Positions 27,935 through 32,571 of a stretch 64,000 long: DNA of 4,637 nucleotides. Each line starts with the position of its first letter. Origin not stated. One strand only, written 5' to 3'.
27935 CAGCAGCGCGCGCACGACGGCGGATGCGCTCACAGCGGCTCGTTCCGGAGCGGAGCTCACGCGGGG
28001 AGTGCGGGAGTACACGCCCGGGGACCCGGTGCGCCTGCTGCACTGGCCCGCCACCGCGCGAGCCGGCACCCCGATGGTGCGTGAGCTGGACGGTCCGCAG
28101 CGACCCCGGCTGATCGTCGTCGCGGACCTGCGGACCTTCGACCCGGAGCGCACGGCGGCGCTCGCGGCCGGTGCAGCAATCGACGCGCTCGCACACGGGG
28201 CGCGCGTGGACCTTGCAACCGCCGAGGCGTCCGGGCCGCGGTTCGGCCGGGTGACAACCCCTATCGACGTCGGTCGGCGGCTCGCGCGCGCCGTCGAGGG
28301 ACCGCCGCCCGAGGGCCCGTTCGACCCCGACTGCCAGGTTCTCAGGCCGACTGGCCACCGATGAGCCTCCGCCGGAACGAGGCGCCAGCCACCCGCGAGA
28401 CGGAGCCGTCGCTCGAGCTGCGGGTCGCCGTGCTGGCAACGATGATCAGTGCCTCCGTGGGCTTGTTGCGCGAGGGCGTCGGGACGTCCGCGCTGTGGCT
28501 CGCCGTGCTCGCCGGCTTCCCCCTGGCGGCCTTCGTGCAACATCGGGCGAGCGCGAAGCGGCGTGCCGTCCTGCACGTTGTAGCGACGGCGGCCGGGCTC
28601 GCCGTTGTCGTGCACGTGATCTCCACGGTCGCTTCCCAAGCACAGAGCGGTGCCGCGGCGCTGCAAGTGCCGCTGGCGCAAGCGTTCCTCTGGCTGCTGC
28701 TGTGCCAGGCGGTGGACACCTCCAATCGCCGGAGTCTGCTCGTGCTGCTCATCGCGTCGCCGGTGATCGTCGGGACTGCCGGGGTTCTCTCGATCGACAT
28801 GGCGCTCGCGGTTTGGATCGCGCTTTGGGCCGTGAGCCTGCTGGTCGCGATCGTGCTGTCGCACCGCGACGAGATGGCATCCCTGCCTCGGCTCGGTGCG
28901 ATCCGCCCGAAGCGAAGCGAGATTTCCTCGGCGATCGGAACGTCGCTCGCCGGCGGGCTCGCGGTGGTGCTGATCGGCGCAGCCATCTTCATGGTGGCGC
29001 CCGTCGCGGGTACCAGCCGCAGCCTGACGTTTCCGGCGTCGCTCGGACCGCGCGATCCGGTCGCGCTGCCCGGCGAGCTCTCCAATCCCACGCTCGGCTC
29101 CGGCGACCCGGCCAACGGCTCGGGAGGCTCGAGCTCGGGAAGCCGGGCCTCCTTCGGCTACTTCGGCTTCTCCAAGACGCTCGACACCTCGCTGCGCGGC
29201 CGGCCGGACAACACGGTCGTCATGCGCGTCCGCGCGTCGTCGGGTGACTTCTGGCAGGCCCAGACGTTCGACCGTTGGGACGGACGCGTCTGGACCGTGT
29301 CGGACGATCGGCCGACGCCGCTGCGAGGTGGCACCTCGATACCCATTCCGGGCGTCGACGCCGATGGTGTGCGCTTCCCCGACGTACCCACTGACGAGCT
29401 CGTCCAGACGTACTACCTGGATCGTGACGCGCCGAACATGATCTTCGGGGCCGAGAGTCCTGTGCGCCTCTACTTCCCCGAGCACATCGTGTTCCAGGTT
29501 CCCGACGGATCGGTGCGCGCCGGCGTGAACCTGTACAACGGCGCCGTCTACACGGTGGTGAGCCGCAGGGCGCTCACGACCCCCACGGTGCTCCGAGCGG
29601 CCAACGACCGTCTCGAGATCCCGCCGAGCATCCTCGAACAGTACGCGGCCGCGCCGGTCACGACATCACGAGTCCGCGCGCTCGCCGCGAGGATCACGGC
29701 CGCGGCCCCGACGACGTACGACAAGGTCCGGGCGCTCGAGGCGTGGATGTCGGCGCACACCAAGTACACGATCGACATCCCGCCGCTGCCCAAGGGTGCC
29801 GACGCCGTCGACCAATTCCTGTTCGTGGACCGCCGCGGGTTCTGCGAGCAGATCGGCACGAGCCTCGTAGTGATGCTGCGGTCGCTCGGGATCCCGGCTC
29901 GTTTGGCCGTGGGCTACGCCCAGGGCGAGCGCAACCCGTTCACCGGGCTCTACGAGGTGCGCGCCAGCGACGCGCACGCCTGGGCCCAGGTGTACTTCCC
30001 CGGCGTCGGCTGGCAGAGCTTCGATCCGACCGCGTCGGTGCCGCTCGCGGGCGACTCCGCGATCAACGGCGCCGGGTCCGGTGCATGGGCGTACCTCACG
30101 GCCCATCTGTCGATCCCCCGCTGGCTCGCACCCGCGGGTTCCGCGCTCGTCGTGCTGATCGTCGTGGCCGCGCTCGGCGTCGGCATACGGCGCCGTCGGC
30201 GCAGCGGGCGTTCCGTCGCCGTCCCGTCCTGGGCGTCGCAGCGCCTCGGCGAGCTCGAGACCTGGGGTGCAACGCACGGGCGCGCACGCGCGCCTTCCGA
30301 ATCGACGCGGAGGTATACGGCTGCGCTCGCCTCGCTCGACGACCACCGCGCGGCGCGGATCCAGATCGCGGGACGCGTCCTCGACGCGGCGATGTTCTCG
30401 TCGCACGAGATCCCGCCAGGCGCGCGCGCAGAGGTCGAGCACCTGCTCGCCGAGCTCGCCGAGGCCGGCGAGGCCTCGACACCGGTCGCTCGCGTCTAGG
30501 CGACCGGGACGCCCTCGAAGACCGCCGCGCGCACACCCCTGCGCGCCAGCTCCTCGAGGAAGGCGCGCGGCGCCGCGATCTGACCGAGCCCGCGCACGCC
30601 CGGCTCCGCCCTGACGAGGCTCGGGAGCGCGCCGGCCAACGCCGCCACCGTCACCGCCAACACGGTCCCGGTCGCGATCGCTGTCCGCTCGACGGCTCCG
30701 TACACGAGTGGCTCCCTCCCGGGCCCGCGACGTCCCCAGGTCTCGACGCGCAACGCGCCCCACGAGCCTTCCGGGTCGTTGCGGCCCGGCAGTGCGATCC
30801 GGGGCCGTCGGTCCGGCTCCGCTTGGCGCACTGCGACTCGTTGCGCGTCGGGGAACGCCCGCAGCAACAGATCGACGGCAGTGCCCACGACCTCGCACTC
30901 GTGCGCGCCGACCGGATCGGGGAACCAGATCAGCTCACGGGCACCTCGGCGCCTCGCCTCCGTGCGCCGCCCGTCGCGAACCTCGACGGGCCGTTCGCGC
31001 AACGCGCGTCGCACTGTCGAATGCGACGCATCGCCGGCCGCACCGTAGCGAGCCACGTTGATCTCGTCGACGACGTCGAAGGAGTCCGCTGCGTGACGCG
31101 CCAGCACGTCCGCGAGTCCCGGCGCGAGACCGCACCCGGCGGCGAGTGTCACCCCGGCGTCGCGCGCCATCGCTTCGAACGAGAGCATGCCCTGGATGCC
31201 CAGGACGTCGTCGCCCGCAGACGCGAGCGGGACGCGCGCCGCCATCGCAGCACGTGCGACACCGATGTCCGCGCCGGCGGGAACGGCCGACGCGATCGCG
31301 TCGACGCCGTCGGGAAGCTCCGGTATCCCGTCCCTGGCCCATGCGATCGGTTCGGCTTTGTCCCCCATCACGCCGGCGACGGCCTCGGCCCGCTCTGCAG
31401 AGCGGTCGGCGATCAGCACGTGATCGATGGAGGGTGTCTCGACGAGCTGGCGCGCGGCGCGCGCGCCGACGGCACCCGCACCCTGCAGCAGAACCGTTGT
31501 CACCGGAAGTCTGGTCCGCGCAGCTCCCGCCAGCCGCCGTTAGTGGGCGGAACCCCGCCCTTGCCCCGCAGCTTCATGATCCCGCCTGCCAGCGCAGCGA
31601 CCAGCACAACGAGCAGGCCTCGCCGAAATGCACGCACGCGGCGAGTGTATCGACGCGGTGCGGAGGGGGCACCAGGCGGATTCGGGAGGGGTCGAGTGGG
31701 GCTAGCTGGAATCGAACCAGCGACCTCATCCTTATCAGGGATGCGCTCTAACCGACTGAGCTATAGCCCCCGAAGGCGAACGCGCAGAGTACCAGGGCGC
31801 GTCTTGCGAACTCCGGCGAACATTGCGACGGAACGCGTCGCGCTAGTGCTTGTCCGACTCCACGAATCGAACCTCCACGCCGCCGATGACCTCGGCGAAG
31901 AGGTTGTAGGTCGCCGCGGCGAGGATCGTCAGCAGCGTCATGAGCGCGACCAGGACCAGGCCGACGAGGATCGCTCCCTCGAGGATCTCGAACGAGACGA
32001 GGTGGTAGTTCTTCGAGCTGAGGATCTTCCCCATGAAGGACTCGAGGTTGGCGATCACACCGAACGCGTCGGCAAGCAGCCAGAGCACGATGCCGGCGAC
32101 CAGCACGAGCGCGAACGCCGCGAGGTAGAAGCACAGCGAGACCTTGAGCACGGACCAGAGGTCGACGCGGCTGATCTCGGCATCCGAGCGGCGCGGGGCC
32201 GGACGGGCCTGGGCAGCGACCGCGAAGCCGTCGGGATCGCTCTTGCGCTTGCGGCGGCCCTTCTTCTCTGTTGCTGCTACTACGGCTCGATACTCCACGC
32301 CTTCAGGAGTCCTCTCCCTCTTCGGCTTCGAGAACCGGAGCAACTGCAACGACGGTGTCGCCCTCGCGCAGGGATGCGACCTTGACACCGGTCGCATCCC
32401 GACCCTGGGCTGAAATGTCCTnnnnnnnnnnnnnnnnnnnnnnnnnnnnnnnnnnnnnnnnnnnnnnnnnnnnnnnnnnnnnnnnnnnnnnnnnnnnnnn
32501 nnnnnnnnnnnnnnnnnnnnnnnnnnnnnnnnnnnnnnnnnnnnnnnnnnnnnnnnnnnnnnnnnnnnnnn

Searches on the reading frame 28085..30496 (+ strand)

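Call 17: search_protein_families(library=pfam, proteins=[window:28085-30496:+], max_evalue=0.0001)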
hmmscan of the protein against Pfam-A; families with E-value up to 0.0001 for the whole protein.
window:28085-30496:+ (804 aa): 2 families
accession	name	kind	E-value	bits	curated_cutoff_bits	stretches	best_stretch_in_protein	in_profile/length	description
PF01841.26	Transglut_core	-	2.2e-27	95.9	23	1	531-648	1-108/108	Transglutaminase-like superfamily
PF11992.13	TgpA_N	-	7e-13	48.7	30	1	119-496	2-329/333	TgpA N-terminal domain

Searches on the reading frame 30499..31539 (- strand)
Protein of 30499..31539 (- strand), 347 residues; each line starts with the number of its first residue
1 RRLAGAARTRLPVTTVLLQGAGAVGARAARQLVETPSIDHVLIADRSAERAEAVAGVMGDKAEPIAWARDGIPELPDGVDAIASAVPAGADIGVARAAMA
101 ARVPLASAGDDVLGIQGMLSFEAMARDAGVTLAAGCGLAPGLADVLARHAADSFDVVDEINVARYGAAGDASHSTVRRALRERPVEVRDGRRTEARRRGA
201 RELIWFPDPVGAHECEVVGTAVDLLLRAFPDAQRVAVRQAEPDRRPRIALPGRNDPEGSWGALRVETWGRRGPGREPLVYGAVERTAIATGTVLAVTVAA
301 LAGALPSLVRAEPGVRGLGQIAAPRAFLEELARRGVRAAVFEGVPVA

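Call 18: search_protein_families(library=pfam, proteins=[window:30499-31539:-], max_evalue=0.0001)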
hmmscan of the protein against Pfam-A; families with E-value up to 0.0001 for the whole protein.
window:30499-31539:- (347 aa): 2 families
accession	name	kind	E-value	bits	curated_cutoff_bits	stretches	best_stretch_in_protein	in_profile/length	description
PF01488.26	Shikimate_DH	-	1.1e-05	26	24.3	1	10-62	9-61/138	Shikimate / quinate 5-dehydrogenase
PF03435.24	Sacchrp_dh_NADP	-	2.6e-05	25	25.1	1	16-106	1-96/129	Saccharopine dehydrogenase NADP binding domain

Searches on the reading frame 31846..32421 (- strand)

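Call 18: search_protein_families(library=pfam, proteins=[window:31846-32421:-], max_evalue=0.0001)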
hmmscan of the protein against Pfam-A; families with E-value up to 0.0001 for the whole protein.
window:31846-32421:- (192 aa): 1 family
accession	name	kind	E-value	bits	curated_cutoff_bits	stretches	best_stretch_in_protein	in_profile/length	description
PF12089.13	DUF3566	-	1.4e-23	83.9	22.2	1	76-187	1-117/118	Transmembrane domain of unknown function (DUF3566)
